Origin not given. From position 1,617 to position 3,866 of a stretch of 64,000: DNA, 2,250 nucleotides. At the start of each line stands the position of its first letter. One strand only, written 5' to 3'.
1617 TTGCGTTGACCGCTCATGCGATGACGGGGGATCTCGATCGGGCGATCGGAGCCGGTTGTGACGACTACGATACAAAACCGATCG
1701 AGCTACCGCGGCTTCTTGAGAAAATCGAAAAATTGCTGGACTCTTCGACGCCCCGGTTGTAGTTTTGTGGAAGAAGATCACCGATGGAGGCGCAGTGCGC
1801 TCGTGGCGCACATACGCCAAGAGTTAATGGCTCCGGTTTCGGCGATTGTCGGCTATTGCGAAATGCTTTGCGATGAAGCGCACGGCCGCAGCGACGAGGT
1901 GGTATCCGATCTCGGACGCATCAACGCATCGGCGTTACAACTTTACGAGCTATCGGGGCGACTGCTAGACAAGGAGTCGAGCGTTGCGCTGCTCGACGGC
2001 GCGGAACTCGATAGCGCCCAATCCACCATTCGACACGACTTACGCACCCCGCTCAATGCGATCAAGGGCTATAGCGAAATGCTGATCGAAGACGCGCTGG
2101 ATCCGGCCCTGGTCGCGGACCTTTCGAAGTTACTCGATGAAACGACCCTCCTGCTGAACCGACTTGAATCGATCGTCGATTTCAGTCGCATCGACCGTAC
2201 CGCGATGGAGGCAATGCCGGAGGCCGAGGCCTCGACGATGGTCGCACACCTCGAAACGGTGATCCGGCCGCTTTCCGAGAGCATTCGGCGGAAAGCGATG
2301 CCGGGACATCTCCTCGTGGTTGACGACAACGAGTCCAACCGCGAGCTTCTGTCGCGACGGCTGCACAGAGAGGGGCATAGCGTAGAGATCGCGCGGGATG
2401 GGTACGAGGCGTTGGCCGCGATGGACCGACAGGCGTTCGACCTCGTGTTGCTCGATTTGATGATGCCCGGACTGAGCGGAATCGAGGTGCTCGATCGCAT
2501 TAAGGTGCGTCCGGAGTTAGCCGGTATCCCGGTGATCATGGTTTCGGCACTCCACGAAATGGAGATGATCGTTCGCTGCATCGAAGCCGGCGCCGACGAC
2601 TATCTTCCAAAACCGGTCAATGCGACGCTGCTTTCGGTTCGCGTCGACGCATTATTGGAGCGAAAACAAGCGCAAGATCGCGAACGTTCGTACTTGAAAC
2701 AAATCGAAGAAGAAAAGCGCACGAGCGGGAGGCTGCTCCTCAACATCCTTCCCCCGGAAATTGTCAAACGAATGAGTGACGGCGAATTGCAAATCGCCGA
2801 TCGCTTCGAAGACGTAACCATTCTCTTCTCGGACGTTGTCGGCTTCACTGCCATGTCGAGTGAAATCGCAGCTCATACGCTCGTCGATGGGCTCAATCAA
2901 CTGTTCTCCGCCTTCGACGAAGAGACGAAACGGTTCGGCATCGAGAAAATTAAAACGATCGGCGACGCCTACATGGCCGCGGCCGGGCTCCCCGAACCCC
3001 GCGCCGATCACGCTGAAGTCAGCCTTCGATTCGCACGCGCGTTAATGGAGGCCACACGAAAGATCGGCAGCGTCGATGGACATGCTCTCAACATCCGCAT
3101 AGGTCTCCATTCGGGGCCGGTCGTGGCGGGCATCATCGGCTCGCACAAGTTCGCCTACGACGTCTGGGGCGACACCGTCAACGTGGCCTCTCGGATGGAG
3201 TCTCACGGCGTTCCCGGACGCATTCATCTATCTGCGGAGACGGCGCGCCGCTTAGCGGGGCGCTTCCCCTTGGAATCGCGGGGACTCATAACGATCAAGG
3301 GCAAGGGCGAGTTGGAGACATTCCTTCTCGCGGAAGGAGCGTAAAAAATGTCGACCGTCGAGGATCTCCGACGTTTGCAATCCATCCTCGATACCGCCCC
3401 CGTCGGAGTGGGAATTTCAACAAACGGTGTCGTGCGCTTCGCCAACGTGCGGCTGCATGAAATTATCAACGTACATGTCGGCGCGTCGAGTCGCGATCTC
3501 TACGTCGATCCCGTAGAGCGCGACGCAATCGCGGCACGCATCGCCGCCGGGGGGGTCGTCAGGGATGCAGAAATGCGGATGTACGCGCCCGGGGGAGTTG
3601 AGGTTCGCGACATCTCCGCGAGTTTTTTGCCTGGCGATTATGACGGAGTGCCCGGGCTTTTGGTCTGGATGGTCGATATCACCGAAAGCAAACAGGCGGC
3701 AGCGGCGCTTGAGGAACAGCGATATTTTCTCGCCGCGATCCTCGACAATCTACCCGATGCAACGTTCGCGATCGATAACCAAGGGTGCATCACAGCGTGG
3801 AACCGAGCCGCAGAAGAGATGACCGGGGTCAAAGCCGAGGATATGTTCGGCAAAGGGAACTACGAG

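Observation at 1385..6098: Three-gene phosphorelay operon whose output is a class III adenylate cyclase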

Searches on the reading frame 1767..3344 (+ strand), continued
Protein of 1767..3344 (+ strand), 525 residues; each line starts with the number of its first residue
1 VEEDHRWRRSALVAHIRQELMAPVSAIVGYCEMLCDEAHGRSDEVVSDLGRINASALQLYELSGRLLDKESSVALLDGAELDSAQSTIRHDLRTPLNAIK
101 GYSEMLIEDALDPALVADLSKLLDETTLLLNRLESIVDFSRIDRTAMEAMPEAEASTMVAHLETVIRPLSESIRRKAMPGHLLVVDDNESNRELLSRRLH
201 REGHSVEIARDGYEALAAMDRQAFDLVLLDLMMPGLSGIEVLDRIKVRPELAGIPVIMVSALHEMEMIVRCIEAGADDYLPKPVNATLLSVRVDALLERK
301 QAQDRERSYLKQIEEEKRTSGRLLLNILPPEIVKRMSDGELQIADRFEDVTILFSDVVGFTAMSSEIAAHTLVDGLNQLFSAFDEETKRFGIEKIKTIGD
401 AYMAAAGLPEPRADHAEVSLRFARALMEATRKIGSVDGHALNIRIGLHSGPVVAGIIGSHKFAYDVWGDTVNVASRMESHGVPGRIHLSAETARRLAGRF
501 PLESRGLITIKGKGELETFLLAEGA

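Call 54: get_annotated_region(hit=H22, flank=6000)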
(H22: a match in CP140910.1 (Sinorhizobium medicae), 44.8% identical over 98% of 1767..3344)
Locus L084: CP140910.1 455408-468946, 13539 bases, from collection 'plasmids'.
description: Sinorhizobium medicae strain ml29 plasmid pMl3, complete sequence
organism: Sinorhizobium medicae (NCBI taxid 110321)
taxonomy: Bacteria; Pseudomonadota; Alphaproteobacteria; Hyphomicrobiales; Rhizobiaceae; Sinorhizobium; Sinorhizobium medicae
host: -; source: Medicago lupulina,whole organism; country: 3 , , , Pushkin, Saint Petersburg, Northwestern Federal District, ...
typing (MOB-suite, as given by PLSDB): mobilizable; relaxase MOBQ
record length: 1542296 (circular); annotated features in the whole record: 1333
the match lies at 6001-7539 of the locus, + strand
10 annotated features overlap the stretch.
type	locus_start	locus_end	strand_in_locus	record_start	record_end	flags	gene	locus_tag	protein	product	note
CDS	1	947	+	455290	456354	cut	-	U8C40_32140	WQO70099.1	ABC transporter permease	-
CDS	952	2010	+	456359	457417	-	-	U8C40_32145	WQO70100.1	Gfo/Idh/MocA family oxidoreductase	-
CDS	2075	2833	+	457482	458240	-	-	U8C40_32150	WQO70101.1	DUF3365 domain-containing protein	-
CDS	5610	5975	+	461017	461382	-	-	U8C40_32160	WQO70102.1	response regulator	-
CDS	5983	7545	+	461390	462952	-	-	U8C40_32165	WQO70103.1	adenylate/guanylate cyclase domain-containing protein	-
CDS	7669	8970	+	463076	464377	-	-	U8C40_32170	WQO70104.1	hypothetical protein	-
CDS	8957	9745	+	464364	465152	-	-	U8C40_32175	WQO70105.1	hypothetical protein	-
CDS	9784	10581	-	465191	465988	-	-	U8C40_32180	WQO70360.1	ion channel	-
CDS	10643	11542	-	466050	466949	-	-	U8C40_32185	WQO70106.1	SDR family oxidoreductase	-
CDS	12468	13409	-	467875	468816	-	-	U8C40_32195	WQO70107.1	iron chelate uptake ABC transporter family permease subunit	-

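Call 65: find_homologous_proteins(query=L025:6381-8036:+, max_evalue=1e-40)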
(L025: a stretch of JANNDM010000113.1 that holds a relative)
Query L025:6381-8036:+ (551 aa): 7981 proteins with E <= 1e-40 among 8000 candidates; the best 120 are listed.
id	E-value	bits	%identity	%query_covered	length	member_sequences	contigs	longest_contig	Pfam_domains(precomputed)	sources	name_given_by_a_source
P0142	0.0e+0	1133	93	100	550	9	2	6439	PF00512.32,PF00211.26,PF00072.31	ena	-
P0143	0.0e+0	1082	89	100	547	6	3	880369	PF00512.32,PF00211.26,PF00072.31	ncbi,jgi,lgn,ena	jgi:class 3 adenylate cyclase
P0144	0.0e+0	1080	89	100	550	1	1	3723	PF00512.32,PF00211.26,PF00072.31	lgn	-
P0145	0.0e+0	1076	88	100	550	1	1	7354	PF00512.32,PF00211.26,PF00072.31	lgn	-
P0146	0.0e+0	1075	89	100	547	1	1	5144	PF00512.32,PF00211.26,PF00072.31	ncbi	-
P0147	0.0e+0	1074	88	100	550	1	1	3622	PF00512.32,PF00211.26,PF00072.31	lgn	-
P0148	0.0e+0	1071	88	100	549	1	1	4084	PF00512.32,PF00211.26,PF00072.31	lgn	-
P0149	0.0e+0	1071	88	100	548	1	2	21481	PF00512.32,PF00211.26,PF00072.31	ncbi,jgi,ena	-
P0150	0.0e+0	1070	88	100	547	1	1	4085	PF00512.32,PF00211.26,PF00072.31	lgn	-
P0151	0.0e+0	1067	87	100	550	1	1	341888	PF00512.32,PF00211.26,PF00072.31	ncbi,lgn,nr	ncbi:MAG: response regulator [Opitutae bacterium]|nr:response regulator [Opitutae bacterium]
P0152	0.0e+0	1056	87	100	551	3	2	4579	PF00512.32,PF00211.26,PF00072.31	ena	-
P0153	0.0e+0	1051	87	100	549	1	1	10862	PF00512.32,PF00211.26,PF00072.31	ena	-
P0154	0.0e+0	1051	86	100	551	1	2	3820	PF00512.32,PF00211.26,PF00072.31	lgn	-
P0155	0.0e+0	1045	87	97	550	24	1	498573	PF00512.32,PF00211.26,PF00072.31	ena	-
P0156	0.0e+0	1043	88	97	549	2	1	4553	PF00512.32,PF00211.26,PF00072.31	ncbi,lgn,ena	-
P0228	2.5e-263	893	76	99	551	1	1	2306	PF00512.32,PF00211.26,PF00072.31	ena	-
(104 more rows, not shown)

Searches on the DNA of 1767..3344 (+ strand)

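Call 58: search_dna_similar(query=L084:5610-7545:+, collection=plasmids, mode=near, max_rows=40, rows=spread)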
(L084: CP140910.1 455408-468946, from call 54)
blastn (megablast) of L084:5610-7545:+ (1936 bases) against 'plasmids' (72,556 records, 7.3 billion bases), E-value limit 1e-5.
Records with a match: 67; places in all: 67; records where one place covers at least 80% of the query: 66.
Best place of each record, by identity: >=99% 8; 95-99% 5; 80-90% 54.
By first word of the organism name: Sinorhizobium 66; Caballeronia 1.
By predicted mobility (MOB-suite, as given by PLSDB): mobilizable 57; non-mobilizable 8; conjugative 2.
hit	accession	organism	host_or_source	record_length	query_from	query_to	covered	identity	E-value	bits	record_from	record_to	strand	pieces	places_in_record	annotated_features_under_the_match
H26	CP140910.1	Sinorhizobium medicae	Medicago lupulina,whole organism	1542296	1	1936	100%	100.0%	0e+0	3576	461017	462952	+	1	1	adenylate/guanylate cyclase domain-containing protein | response regulator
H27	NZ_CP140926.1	Sinorhizobium medicae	Medicago lupulina,whole organism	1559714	1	1936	100%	99.9%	0e+0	3570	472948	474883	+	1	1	none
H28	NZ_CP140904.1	Sinorhizobium medicae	Medicago lupulina,whole organism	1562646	1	1936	100%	99.9%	0e+0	3570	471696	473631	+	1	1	none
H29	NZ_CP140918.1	Sinorhizobium medicae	Medicago lupulina,whole organism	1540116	1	1936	100%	99.9%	0e+0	3570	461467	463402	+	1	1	none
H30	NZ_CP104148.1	Sinorhizobium medicae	Trigonella foenum-graecum,cell culture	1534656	1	1936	100%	99.9%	0e+0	3565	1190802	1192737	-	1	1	none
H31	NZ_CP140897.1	Sinorhizobium medicae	Medicago lupulina,whole organism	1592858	1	1936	100%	97.8%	0e+0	3343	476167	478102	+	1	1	none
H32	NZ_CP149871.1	Sinorhizobium medicae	Melilotus albus,Cell Culture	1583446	1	1936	100%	97.8%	0e+0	3338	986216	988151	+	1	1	none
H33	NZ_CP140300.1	Sinorhizobium kummerowiae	Kummerowia stipulacea,Pure culture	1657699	1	1936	100%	86.2%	0e+0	2085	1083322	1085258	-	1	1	none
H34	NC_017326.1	Sinorhizobium meliloti SM11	-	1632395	1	1936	100%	85.9%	0e+0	2058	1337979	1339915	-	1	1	none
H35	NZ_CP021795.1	Sinorhizobium meliloti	Medicago sativa,Single Cell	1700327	1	1936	100%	85.9%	0e+0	2058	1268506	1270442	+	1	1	none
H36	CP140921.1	Sinorhizobium meliloti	Medicago lupulina,whole organism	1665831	1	1936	100%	85.9%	0e+0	2058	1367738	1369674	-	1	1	adenylate/guanylate cyclase domain-containing protein | response regulator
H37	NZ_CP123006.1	Sinorhizobium meliloti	Medicago sativa,cell culture,nodules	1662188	1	1936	100%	85.9%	0e+0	2058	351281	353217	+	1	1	none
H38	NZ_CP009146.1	Sinorhizobium meliloti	Medicago orbicularis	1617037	1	1936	100%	85.8%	0e+0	2052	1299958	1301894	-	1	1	none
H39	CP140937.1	Sinorhizobium meliloti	Medicago lupulina,whole organism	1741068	1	1936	100%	85.8%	0e+0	2052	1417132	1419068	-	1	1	adenylate/guanylate cyclase domain-containing protein | response regulator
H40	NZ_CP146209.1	Sinorhizobium meliloti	-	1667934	1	1936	100%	85.8%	0e+0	2052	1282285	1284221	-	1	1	none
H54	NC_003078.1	Sinorhizobium meliloti 1021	-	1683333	1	1936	100%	85.7%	0e+0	2036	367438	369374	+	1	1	none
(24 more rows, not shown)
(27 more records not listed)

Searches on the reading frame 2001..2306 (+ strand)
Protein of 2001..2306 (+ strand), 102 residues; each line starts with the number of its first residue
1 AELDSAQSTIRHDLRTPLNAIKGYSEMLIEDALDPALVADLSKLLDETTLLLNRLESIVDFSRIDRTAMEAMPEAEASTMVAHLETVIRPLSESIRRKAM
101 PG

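Call 6: search_protein_families(library=pfam, proteins=[window:2001-2306:+], max_evalue=1)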
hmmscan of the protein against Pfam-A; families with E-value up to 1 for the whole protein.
seq(102 aa): 1 family
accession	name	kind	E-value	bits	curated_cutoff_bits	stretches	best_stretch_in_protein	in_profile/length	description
PF00512.31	HisKA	-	1.4e-12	47.9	26.9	1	8-66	7-65/66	His Kinase A (phospho-acceptor) domain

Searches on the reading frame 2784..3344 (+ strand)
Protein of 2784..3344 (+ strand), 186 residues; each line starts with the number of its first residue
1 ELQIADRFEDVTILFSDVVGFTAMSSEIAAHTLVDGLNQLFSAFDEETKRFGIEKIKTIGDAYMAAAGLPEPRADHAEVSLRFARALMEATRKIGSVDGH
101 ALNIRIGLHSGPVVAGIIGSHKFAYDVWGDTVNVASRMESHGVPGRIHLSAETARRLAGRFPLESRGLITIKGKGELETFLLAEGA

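Call 61: search_solved_structures(query=window:2784-3344:+, max_evalue=1e-30, show_alignments=5)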
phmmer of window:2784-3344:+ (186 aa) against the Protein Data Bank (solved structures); distinct sequences matched with E-value up to 1e-30: 27.
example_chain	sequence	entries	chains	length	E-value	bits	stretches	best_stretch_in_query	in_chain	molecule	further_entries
9u3p_A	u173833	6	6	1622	9e-70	237.2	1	7-171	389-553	Adenylate cyclase type 9,Protein M2-1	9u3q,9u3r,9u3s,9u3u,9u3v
7pd4_A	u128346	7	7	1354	2.3e-69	235.9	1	7-168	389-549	Adenylate cyclase 9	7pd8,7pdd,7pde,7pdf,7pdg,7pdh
8sl3_A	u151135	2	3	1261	2.6e-69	235.7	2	7-165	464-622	Adenylate cyclase type 5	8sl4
6r4o_A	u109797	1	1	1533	3e-69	235.5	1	7-168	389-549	Adenylate cyclase 9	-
6r3q_A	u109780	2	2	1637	3.5e-69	235.3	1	7-168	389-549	Adenylate cyclase 9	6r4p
8buz_A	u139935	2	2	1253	2.2e-65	222.9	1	6-165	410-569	Adenylate cyclase type 8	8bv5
4p2m_A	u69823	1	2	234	5.6e-48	166.3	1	4-182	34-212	Adenylate cyclase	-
4p2f_A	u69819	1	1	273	5.6e-48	166.2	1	4-182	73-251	Adenylate cyclase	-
7yz9_A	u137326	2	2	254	7.1e-48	165.9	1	4-182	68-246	Adenylate cyclase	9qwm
4p2x_A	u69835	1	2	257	7.5e-48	165.8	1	4-182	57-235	Adenylate cyclase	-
7yzi_A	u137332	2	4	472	3.1e-47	163.9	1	4-182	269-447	Adenylate cyclase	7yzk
1yk9_A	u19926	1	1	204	1.8e-46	161.3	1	4-182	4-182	Adenylate cyclase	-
5o5k_A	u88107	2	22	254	5.2e-46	159.9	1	4-182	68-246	Adenylate cyclase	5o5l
5oyh_A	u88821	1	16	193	5e-44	153.4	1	5-182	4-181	Nucleotide cyclase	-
6aoa_A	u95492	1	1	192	1.4e-42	148.7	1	5-181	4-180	Bacterio-rhodopsin/guanylyl cyclase 1 fusion protein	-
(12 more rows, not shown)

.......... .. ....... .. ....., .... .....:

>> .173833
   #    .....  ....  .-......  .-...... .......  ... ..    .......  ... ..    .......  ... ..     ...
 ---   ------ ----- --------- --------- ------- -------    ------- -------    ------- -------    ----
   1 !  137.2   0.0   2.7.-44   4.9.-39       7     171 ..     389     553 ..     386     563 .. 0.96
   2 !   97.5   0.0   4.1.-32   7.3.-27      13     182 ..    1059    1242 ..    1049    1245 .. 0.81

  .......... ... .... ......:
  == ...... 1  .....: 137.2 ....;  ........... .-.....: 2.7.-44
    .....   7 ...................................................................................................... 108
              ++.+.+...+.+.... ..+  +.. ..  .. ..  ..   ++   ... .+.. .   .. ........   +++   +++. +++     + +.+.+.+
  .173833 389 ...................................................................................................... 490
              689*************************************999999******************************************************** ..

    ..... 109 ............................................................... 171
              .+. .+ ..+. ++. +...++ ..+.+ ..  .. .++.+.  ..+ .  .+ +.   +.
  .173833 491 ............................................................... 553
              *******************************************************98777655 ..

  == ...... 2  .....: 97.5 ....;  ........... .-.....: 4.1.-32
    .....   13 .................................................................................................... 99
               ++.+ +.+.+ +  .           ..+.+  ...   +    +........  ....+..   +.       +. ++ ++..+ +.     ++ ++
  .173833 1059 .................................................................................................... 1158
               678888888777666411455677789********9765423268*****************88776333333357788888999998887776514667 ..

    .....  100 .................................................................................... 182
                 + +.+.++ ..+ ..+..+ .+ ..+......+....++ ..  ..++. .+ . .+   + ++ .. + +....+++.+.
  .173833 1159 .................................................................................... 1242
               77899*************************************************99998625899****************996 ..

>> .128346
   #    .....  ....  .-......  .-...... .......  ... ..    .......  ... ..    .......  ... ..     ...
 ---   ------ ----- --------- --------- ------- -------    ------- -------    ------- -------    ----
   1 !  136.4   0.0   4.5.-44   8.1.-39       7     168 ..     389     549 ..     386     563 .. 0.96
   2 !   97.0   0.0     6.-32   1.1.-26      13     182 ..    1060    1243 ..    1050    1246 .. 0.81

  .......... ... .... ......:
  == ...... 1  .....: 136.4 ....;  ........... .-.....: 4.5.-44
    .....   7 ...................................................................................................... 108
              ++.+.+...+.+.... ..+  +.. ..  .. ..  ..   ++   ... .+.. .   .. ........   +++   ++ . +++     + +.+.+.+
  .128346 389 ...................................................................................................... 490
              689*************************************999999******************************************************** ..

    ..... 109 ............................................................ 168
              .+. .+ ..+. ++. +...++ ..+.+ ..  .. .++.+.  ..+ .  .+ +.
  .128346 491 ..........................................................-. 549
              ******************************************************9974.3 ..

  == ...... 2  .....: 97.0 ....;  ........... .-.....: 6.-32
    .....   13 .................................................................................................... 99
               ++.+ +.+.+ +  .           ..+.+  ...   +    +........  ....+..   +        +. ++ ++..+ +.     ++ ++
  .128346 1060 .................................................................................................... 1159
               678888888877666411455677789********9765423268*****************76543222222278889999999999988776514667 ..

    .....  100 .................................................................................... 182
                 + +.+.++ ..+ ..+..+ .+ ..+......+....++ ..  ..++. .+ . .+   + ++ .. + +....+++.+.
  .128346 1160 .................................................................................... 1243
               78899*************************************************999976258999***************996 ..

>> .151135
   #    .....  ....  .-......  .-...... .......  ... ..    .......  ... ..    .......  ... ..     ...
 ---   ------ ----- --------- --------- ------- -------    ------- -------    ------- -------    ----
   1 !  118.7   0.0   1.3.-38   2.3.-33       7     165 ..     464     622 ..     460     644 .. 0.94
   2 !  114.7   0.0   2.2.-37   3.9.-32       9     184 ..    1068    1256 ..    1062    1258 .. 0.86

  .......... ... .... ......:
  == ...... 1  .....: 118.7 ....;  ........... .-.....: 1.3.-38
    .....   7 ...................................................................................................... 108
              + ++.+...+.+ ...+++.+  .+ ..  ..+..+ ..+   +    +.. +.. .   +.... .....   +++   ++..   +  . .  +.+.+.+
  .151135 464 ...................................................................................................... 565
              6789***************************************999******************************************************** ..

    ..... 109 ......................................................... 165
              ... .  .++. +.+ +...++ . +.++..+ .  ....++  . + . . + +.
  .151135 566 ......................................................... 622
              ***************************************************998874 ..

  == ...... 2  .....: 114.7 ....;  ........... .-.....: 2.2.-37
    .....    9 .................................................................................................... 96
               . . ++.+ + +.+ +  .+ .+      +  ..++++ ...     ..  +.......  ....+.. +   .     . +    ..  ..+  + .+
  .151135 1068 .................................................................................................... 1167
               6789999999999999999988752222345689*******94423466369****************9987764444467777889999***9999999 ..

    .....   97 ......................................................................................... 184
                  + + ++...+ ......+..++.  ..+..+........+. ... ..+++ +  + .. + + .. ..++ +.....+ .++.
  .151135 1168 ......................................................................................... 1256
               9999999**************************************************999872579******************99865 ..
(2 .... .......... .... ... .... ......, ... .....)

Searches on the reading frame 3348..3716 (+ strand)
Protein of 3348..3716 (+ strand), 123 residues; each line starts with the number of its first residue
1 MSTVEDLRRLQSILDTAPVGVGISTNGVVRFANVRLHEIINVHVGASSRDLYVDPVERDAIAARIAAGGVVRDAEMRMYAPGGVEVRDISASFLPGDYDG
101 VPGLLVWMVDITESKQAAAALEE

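Call 6: search_protein_families(library=pfam, proteins=[window:3348-3716:+], max_evalue=1)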
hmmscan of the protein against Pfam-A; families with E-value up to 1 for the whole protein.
seq(123 aa): 1 family
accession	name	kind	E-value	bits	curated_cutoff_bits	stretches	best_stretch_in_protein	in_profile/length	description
PF13426.13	PAS_9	-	0.016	15.9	27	1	20-113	3-103/103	PAS domain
